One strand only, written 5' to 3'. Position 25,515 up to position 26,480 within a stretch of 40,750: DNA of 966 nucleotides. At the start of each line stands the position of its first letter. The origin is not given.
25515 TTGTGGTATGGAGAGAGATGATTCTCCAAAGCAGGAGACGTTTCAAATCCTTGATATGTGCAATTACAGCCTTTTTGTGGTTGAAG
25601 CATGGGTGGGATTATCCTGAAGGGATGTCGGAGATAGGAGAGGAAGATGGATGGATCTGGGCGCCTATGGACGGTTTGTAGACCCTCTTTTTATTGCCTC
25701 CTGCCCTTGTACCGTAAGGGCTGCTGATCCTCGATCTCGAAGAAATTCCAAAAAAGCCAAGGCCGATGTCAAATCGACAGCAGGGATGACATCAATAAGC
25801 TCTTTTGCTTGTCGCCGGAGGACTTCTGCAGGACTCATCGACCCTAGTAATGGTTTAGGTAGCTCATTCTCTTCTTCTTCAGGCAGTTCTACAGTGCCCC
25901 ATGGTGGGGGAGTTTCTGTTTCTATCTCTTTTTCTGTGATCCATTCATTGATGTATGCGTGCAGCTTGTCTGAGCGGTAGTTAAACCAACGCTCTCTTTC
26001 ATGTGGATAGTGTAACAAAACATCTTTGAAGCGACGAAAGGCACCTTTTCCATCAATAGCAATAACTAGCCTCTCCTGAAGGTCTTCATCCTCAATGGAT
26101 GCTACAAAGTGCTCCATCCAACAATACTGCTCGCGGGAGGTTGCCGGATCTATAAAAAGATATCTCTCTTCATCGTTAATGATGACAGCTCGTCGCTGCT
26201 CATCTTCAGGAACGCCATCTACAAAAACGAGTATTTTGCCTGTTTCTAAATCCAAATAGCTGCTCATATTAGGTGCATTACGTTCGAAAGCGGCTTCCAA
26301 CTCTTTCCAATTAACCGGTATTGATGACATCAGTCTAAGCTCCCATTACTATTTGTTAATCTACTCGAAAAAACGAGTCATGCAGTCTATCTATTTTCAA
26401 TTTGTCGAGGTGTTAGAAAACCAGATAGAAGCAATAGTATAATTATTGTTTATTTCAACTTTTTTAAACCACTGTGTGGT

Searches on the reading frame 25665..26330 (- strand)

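Call 37: search_protein_families(library=pfam, proteins=[window:25665-26330:-], max_evalue=0.001)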
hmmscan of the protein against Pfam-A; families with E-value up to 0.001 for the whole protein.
window:25665-26330:- (221 aa): 1 family
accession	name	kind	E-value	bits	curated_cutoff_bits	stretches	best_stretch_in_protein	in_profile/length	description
PF03682.18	UPF0158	-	2.1e-17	64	21.1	1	14-137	14-140/157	Uncharacterised protein family (UPF0158)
